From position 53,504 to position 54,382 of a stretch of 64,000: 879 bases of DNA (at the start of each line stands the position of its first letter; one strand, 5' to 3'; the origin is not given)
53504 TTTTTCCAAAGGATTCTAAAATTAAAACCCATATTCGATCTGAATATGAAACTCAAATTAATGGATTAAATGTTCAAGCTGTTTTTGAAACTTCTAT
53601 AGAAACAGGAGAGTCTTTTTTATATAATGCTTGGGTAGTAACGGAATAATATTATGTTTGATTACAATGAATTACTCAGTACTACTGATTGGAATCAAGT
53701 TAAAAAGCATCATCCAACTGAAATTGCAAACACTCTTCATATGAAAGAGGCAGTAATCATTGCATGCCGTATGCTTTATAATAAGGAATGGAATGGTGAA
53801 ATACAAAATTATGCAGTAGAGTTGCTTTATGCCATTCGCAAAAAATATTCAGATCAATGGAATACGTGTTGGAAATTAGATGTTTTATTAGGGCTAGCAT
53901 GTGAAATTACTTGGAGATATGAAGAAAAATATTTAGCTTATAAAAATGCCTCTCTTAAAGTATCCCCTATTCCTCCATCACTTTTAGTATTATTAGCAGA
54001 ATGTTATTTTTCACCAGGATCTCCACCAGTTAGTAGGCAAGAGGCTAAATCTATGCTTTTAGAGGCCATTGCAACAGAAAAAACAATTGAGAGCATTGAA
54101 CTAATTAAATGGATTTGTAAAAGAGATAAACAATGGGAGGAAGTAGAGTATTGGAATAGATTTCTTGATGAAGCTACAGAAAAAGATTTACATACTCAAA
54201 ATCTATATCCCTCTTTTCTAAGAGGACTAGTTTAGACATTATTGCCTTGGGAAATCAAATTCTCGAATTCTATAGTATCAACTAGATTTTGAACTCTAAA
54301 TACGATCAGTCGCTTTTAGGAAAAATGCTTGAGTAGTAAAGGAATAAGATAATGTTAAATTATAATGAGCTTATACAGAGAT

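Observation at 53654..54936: Tandem pair of 193/194-aa paralogs immediately downstream of the toxin-like gene: candidate immunity genes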

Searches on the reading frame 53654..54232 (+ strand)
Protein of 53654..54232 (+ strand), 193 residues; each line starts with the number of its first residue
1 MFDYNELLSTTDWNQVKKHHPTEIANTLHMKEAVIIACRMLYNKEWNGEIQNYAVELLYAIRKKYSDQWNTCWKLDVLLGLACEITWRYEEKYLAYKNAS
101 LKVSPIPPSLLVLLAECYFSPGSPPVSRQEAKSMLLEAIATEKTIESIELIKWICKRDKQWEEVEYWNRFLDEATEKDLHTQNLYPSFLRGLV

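Call 4: search_protein_families(library=pfam, proteins=[window:53654-54232:+], max_evalue=1)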
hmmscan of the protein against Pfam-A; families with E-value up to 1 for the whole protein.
window:53654-54232:+ (193 aa): 2 families
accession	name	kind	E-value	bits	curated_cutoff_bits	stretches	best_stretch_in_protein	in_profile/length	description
PF24101.1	eWH_GTF3C1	-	0.048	13.8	30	1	132-160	10-38/110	GTF3C1, extended winged-helix domain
PF00176.29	SNF2-rel_dom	-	0.09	12.3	24.9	0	25-57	45-79/290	SNF2-related domain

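Call 6: find_homologous_proteins(query=window:53654-54232:+, max_evalue=0.001)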
Query window:53654-54232:+ (193 aa): 18 proteins with E <= 0.001 among 196 candidates.
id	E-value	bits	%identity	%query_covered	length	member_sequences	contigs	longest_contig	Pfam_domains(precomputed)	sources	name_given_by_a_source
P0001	8.9e-128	442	100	100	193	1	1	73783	-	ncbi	ncbi:MAG: hypothetical protein ACRCSV_03025 [Chlamydiales bacterium]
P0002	5.1e-100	351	79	100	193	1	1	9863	-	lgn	-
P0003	2.1e-84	300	68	100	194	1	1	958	-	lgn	-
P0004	5.1e-83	296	75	88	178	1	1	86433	-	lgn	-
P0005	4.7e-81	289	64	100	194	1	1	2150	-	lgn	-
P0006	1.5e-79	284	64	100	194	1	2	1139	-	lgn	-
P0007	2.0e-78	281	63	100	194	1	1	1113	-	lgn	-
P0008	3.3e-78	280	63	100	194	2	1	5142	-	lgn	-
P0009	3.5e-78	280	63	100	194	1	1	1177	-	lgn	-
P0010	3.8e-74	267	63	89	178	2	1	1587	-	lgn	-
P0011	1.6e-71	258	58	100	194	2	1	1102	-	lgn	-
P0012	4.9e-67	243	57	98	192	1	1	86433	-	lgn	-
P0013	2.6e-65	238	55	98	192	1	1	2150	-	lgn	-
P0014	7.7e-63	230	55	97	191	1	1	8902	-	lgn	-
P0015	5.1e-60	221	52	97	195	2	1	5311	-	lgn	-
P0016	8.4e-51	190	48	96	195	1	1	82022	-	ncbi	-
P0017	1.3e-36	144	63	55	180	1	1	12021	-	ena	-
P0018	7.6e-31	125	57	59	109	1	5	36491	-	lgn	-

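Call 7: search_protein_families(library=ncbifam, proteins=[window:53654-54232:+], max_evalue=1)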
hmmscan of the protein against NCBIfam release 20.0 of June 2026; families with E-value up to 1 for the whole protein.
window:53654-54232:+ (193 aa): 0 families

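Call 8: find_encoding_contigs(protein=P0004, flank=8000, max_places=3)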
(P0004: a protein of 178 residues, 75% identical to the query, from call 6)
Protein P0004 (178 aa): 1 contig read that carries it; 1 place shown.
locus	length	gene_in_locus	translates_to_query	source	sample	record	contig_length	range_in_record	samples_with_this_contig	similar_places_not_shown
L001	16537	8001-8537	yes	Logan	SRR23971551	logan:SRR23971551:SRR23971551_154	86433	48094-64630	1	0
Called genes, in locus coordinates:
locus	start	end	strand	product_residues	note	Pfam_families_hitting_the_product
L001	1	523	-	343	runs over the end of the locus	PF03739:LptF_LptG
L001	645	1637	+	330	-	PF01171:ATP_bind_3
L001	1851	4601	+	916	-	PF00004:AAA, PF07728:AAA_5 (weak), PF17862:AAA_lid_3, PF01434:Peptidase_M41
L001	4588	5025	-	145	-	-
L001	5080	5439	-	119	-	-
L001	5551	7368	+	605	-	PF00515:TPR_1 (faint), PF07719:TPR_2 (faint), PF13371:TPR_9 (weak), PF13432:TPR_16 (weak)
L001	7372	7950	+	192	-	-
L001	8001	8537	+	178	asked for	-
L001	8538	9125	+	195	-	-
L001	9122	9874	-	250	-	-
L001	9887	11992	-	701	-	PF01138:RNase_PH, PF03725:RNase_PH_C, PF03726:PNPase, PF01138:RNase_PH, PF00013:KH_1, PF00575:S1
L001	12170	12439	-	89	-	PF00312:Ribosomal_S15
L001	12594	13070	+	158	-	PF00383:dCMP_cyt_deam_1, PF14437:MafB19-deam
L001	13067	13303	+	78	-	-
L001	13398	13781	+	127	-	PF01197:Ribosomal_L31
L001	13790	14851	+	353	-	PF03462:PCRF, PF00472:RF-1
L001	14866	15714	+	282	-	PF17827:PrmC_N, PF05175:MTS, PF13847:Methyltransf_31 (weak), PF13649:Methyltransf_25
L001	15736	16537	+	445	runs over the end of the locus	PF02881:SRP54_N, PF00448:SRP54, PF02978:SRP_SPB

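Call 9: find_encoding_contigs(protein=P0016, flank=8000, max_places=3)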
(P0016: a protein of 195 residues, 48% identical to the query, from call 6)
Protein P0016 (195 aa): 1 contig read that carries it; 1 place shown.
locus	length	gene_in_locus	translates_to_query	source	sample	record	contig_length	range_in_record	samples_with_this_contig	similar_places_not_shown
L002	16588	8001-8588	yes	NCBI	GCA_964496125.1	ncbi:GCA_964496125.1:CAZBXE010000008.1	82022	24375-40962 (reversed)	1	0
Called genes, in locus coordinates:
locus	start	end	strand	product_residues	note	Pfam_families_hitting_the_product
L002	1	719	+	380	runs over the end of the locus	PF13524:Glyco_trans_1_2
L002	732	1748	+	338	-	PF00730:HhH-GPD, PF14815:NUDIX_4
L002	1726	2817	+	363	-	PF13439:Glyco_transf_4, PF13477:Glyco_trans_4_2 (weak), PF13579:Glyco_trans_4_4 (weak), PF00534:Glycos_transf_1, PF13692:Glyco_trans_1_4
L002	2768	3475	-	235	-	PF00535:Glycos_transf_2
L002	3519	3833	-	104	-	PF00884:Sulfatase, PF01663:Phosphodiest (weak)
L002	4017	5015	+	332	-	PF00490:ALAD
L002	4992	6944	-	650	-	PF06082:YjbH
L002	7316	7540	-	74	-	-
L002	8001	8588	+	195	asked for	-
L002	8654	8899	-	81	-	-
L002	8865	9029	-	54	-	-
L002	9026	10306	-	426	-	PF02433:FixO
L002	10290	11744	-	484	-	PF00115:COX1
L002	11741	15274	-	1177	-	PF00034:Cytochrom_C (weak), PF13442:Cytochrome_CBB3 (weak)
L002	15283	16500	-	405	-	PF00033:Cytochrome_B, PF14358:DUF4405 (weak), PF13631:Cytochrom_B_N_2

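Call 10: find_encoding_contigs(protein=P0002, flank=8000, max_places=3)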
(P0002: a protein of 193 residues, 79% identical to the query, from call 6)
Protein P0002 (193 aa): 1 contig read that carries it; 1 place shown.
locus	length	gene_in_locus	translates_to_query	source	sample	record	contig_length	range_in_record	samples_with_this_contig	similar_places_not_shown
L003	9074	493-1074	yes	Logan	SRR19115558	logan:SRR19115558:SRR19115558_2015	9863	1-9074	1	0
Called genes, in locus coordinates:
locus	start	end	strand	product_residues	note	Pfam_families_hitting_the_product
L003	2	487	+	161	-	?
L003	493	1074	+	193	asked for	-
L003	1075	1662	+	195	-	-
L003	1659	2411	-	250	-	-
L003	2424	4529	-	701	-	PF01138:RNase_PH, PF03725:RNase_PH_C, PF03726:PNPase, PF01138:RNase_PH, PF00013:KH_1, PF00575:S1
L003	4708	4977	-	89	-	PF00312:Ribosomal_S15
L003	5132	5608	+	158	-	PF00383:dCMP_cyt_deam_1, PF14437:MafB19-deam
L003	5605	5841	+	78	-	-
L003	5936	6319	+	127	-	PF01197:Ribosomal_L31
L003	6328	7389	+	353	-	PF03462:PCRF, PF00472:RF-1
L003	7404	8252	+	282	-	PF17827:PrmC_N, PF05175:MTS, PF13649:Methyltransf_25 (weak)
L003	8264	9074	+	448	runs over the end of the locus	PF02881:SRP54_N, PF00448:SRP54, PF02978:SRP_SPB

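Call 14: find_encoding_contigs(protein=P0017, flank=8000, max_places=3)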
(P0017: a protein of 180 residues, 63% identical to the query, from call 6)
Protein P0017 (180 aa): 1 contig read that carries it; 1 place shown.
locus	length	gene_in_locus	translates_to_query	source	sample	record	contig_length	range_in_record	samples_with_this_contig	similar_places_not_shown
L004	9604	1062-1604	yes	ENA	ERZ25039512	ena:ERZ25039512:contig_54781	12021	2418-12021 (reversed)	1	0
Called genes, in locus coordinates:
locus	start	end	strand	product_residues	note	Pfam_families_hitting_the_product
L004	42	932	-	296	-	PF01609:DDE_Tnp_1, PF13612:DDE_Tnp_1_3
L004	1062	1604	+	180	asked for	-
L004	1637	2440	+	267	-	PF14104:DUF4277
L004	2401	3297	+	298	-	-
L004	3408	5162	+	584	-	PF12796:Ank_2, PF13606:Ank_3 (faint), PF13637:Ank_4, PF13857:Ank_5, PF00023:Ank, PF13637:Ank_4, PF12796:Ank_2, PF13637:Ank_4 (weak)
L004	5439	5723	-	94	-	-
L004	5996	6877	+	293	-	PF01797:Y1_Tnp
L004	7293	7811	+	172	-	PF14534:DUF4440 (weak)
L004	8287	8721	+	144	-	-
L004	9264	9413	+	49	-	-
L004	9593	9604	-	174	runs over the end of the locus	-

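Call 15: find_encoding_contigs(protein=P0018, flank=8000, max_places=5)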
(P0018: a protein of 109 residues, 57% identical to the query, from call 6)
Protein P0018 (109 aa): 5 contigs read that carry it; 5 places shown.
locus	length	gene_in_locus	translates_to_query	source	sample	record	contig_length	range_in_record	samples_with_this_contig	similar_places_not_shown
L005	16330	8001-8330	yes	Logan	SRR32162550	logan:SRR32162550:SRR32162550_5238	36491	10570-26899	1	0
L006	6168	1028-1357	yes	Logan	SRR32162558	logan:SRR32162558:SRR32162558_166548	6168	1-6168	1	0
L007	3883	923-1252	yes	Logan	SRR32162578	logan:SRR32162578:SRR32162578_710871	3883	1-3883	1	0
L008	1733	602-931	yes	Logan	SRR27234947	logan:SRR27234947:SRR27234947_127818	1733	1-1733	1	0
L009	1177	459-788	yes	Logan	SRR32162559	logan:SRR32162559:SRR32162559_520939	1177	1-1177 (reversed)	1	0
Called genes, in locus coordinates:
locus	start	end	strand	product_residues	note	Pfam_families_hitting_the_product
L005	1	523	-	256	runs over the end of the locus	PF01569:PAP2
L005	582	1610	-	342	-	PF03739:LptF_LptG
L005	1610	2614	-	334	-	PF03739:LptF_LptG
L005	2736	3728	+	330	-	PF01171:ATP_bind_3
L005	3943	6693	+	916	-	PF00004:AAA, PF17862:AAA_lid_3, PF01434:Peptidase_M41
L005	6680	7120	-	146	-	-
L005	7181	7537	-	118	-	-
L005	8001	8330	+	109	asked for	-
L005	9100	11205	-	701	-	PF01138:RNase_PH, PF03725:RNase_PH_C, PF03726:PNPase, PF01138:RNase_PH, PF00013:KH_1, PF00575:S1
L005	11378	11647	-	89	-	PF00312:Ribosomal_S15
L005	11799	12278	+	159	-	PF00383:dCMP_cyt_deam_1, PF14437:MafB19-deam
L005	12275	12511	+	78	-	-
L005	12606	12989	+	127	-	PF01197:Ribosomal_L31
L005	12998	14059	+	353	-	PF03462:PCRF, PF00472:RF-1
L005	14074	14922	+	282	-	PF17827:PrmC_N, PF05175:MTS, PF13847:Methyltransf_31 (weak), PF13649:Methyltransf_25 (weak)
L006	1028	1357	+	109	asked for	-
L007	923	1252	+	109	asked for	-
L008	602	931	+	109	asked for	-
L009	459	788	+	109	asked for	-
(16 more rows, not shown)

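Call 16: find_encoding_contigs(protein=P0014, flank=8000, max_places=3)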
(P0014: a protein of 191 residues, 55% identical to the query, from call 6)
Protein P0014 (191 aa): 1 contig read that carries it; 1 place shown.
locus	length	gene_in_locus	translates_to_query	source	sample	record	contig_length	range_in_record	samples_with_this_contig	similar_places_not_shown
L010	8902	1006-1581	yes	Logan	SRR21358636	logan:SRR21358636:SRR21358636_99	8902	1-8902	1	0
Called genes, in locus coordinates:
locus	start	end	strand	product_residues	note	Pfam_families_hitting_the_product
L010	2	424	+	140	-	?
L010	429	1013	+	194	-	-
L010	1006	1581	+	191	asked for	-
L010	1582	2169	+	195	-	-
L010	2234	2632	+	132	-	-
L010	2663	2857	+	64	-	-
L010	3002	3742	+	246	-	-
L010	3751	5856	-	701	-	PF01138:RNase_PH, PF03725:RNase_PH_C, PF03726:PNPase, PF01138:RNase_PH, PF00013:KH_1, PF00575:S1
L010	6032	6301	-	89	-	PF00312:Ribosomal_S15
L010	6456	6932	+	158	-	PF00383:dCMP_cyt_deam_1, PF14437:MafB19-deam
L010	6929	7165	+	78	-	-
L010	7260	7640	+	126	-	PF01197:Ribosomal_L31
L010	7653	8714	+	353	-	PF03462:PCRF, PF00472:RF-1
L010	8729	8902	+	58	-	?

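Call 17: search_protein_families(library=pfam, proteins=[L001:5551-7365:+, L001:9122-9874:-, L010:2234-2629:+, L010:3002-3739:+, L010:2663-2854:+, L002:7648-7995:+], max_evalue=1)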
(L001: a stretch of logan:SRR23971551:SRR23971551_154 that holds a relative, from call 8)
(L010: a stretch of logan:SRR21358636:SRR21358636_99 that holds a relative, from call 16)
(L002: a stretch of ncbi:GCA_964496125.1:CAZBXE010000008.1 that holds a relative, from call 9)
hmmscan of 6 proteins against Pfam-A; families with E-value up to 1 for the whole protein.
L001:5551-7365:+ (605 aa): 21 families
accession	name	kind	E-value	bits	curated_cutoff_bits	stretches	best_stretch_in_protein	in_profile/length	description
PF00515.34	TPR_1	-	1.5e-07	31.4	27.8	2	307-330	3-26/34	Tetratricopeptide repeat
PF07719.23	TPR_2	-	3.6e-06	27.1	27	2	274-304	4-34/34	Tetratricopeptide repeat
PF13432.12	TPR_16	-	4.6e-06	27.4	32.7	1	278-333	4-59/65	Tetratricopeptide repeat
PF13371.12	TPR_9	-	4.8e-06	26.9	35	1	281-334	5-58/73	Tetratricopeptide repeat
PF13431.12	TPR_17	-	8.6e-05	23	24.4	1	294-326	2-34/34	Tetratricopeptide repeat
PF13414.12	TPR_11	-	0.00028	21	26.8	1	286-319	9-42/42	TPR repeat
PF13424.12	TPR_12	-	0.00038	21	30.1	1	276-331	15-71/77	Tetratricopeptide repeat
PF25064.1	ARM_TT21_5th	-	0.0029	18.3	27.8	1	281-353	11-82/117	TT21 fifth ARM repeats domain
PF13786.12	DUF4179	-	0.0096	16.8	30.1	1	144-178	3-40/94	Domain of unknown function (DUF4179)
PF14559.12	TPR_19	-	0.015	16.1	25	1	282-326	2-46/68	Tetratricopeptide repeat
PF13181.12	TPR_8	-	0.018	15.6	25.7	1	306-331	2-27/34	Tetratricopeptide repeat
PF13026.12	DUF3887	-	0.025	15.7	31.8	1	237-282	4-49/91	Protein of unknown function (DUF3887)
PF13174.12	TPR_6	-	0.027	15.6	26.3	1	307-334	2-29/33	Tetratricopeptide repeat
PF00637.26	Clathrin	-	0.045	13.9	29.6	1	283-344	77-135/143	Region in Clathrin and VPS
PF13428.12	TPR_14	-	0.055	14.6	23.5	1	307-335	3-31/44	Tetratricopeptide repeat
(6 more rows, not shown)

L001:9122-9874:- (250 aa): 5 families
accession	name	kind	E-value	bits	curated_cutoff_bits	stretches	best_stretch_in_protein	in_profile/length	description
PF13391.12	HNH_2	-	5.9e-05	23.3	21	1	39-85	10-60/66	HNH endonuclease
PF11717.14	Tudor-knot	-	0.005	17.1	20.8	1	218-244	16-42/55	RNA binding activity-knot of a chromodomain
PF01844.29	HNH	-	0.11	13.1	21.4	1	64-82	25-43/47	HNH endonuclease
PF17026.10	zf-RRPl_C4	-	0.13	12.9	28.9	1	44-87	23-66/108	Putative ribonucleoprotein zinc-finger pf C4 type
PF24896.1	Receiver_CRE1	-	0.18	12.4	27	1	97-167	68-133/136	AHK4/CRE1/WOL first receiver domain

L010:2234-2629:+ (132 aa): 1 family
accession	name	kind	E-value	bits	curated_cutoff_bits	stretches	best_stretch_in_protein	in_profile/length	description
PF25656.1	DUF7945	-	0.09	13.5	27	1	23-55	17-48/123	Domain of unknown function (DUF7945)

L010:3002-3739:+ (246 aa): 2 families
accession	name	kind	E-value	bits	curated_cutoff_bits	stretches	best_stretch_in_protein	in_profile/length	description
PF17160.9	DUF5124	-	0.15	13.3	27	1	80-116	13-49/100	Domain of unknown function (DUF5124)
PF07299.16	EF-G-binding_N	-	0.45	11.4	27.1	1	16-50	24-58/83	Elongation factor G-binding protein, N-terminal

L010:2663-2854:+ (64 aa): 0 families

L002:7648-7995:+ (116 aa): 0 families
